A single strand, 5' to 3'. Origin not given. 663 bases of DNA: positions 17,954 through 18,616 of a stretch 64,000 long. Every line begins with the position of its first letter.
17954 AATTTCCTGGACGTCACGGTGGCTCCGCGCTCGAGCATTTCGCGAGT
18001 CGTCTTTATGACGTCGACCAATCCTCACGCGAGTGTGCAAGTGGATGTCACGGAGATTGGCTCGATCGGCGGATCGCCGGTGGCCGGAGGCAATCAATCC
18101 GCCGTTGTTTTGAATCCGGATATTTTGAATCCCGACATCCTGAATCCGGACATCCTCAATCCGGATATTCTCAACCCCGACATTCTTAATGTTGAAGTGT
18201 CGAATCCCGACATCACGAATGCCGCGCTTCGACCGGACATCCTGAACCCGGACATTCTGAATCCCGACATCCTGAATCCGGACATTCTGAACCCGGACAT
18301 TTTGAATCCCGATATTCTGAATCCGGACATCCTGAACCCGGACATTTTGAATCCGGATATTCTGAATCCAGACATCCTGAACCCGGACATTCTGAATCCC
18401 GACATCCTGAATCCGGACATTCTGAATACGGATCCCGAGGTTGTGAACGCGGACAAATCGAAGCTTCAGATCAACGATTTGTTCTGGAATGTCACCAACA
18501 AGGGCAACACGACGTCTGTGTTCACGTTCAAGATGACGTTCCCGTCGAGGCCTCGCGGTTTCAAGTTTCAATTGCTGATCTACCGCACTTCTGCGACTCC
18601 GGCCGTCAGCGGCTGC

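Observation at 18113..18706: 21 NPDIL pentapeptides held invariant at protein level but synonymously scrambled in DNA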

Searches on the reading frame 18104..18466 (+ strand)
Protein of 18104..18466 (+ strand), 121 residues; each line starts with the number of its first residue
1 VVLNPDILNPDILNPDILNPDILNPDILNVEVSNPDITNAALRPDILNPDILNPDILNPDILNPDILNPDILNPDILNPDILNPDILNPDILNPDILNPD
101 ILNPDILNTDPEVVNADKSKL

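Call 29: search_protein_families(library=pfam, proteins=[window:18104-18466:+], max_evalue=10)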
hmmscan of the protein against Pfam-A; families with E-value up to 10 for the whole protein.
seq(121 aa): 1 family
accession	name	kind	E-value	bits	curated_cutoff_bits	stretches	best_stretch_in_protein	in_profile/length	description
PF02095.21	Extensin_1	-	4.9e-06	26.9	105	1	5-107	29-132/171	Extensin-like protein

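Call 56: search_solved_structures(query=A5, max_evalue=10, show_alignments=2)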
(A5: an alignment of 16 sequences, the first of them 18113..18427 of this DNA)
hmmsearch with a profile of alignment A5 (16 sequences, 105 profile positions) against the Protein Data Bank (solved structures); distinct sequences matched with E-value up to 10: 27.
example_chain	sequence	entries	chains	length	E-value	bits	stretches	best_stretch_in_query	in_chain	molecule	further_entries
4yei_A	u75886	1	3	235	7.9e-12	48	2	11-102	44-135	beta1mut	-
4yfo_A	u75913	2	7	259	1.9e-11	46.8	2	8-101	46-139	beta1_ex1 | 6beta1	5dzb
4yc5_A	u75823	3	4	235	1.9e-11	46.8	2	8-101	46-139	beta1 | beta1 protein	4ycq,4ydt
5dra_A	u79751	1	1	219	2.3e-11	46.5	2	10-97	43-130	3beta1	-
5dn0_A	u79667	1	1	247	1.3e-08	37.6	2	19-100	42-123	beta1 t1555 loop variant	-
5dqa_A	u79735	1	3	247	3.4e-08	36.3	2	26-103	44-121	t3284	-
5dns_A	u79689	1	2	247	7.5e-08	35.2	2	24-103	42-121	t1428 beta1 loop design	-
5di5_A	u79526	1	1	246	5.4e-07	32.5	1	24-103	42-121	beta1 t801 loop variant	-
2j8k_A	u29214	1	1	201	7.7e-05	25.5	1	18-102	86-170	NP275-NP276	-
7z4b_EA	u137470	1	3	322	0.00074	22.4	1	37-71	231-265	Putative tail tip fiber protein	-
2o6w_A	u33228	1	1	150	0.00083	22.2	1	23-89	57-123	Repeat Five Residue (Rfr) protein or pentapeptide repeat protein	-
6omx_A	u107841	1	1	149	0.0039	20.1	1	7-83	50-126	Alr5209 protein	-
6fls_A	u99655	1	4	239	0.3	14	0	34-90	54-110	Pentapeptide repeat family protein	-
6uv7_A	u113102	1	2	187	0.63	12.9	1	40-103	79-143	Alr1298 protein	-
5axg_A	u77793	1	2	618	0.73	12.7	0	54-75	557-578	Dextranase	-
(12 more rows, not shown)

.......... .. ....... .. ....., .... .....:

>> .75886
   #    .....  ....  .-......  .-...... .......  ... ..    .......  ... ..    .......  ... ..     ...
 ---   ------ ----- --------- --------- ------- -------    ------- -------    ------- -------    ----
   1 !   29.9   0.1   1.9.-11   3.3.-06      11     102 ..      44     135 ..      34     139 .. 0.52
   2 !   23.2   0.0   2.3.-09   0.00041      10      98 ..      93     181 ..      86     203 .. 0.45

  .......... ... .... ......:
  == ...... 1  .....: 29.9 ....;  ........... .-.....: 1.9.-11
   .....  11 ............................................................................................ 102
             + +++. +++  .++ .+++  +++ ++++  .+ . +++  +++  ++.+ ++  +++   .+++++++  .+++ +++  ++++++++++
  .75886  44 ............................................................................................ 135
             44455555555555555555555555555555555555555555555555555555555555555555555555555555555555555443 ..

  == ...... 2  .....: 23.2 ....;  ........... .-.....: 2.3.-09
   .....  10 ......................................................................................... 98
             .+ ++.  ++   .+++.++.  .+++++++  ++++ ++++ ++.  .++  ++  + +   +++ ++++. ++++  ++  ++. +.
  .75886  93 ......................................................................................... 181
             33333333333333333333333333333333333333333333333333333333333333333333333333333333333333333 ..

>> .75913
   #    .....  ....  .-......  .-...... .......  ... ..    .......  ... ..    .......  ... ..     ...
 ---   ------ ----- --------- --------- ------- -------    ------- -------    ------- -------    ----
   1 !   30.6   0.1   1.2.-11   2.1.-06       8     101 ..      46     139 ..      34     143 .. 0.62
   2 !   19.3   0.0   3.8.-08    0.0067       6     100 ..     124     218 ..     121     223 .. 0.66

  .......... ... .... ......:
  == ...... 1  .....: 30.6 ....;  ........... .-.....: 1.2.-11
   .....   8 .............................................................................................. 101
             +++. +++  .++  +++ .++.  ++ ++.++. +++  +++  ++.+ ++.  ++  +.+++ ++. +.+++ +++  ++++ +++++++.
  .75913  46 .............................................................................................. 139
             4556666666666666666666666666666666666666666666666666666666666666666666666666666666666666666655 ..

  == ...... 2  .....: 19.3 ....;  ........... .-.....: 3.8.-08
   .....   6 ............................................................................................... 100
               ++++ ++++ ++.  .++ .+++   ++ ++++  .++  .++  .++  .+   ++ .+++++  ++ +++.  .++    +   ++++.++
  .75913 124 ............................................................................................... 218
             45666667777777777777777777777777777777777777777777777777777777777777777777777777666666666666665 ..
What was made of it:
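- On Pentapeptide repeat family (PF00805 / Rfr fold): The profile of 16 proline-type arrays hits 4yei, 4yfo and 4yc5 (8e-12 to 2e-11), 2j8k (7.7e-5), 2o6w (8e-4) and 6omx (4e-3) in the register P = i-2 (call 56).
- The alignment pairs P with A, D with D/N, I with L (call 56).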

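Call 64: search_protein_representatives(protein=window:18113-18427:+)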
Query: 105 residues. Proteins with E-value up to 0.001 (for the whole library): 2798; up to 1e-10: 871; up to 1e-30: 104. The best 150 are listed.
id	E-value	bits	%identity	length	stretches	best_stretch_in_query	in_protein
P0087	8.0e-75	264.3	94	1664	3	1-105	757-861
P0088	4.2e-71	252.2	75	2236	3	1-103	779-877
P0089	5.1e-70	248.8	49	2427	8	1-105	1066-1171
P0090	6.2e-70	248.5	53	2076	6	1-97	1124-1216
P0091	2.1e-63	227.4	38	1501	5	7-101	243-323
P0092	1.8e-61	221.2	71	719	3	5-105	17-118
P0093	2.0e-61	221.0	59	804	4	9-100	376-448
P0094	2.6e-60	217.5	54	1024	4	4-104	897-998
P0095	2.9e-51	188.3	49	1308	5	2-103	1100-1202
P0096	4.2e-51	187.8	46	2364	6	1-91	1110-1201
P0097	4.0e-50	184.6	56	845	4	38-104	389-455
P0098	1.6e-49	182.7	21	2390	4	3-103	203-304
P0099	1.5e-48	179.5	72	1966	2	1-105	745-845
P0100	4.8e-48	177.9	77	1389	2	1-105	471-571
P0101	1.4e-47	176.5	76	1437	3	1-105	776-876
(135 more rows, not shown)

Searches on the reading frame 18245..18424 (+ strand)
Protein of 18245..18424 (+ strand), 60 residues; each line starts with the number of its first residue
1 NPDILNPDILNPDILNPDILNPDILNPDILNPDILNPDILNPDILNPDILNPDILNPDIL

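Call 72: search_solved_structures(query=window:18245-18424:+, max_evalue=10, show_alignments=5)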
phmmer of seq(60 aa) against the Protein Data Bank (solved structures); distinct sequences matched with E-value up to 10: 3.
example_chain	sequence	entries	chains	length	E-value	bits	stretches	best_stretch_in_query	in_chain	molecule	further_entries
5buw_A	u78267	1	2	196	0.015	18.5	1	27-42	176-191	3-hydroxyacyl-[acyl-carrier-protein] dehydratase FabZ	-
6eb5_B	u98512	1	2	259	0.76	13.1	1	7-59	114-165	Protocadherin-15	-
5wvc_D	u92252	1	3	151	0.8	13.1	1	26-42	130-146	Caspase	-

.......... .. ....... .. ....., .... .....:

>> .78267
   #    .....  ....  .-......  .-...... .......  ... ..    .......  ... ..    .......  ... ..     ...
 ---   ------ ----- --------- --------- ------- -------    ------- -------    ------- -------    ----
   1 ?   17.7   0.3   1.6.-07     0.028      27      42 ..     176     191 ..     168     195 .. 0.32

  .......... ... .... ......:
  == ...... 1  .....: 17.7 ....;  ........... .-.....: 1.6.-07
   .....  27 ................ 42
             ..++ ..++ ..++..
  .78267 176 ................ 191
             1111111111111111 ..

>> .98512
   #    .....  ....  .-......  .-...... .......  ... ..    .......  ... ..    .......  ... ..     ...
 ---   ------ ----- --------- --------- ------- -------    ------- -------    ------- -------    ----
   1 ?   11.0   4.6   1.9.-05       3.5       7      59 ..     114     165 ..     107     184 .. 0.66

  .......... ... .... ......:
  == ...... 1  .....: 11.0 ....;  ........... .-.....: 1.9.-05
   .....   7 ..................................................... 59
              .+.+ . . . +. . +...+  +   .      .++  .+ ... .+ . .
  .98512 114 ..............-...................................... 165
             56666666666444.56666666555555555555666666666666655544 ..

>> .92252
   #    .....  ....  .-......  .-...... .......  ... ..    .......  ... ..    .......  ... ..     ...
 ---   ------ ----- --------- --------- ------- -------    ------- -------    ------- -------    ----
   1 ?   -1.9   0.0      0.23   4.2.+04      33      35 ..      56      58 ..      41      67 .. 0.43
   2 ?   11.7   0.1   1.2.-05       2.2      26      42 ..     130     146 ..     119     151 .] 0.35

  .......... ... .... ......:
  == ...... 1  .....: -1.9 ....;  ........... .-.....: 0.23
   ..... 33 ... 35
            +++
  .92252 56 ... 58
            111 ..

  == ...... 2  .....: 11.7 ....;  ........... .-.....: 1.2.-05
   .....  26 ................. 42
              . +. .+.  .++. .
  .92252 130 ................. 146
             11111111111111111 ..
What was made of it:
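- Tried and rejected: A pure NPDIL 12-mer found no solved proline-type repeat, only a short PDVVK tail in FabZ 5buw (call 72).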
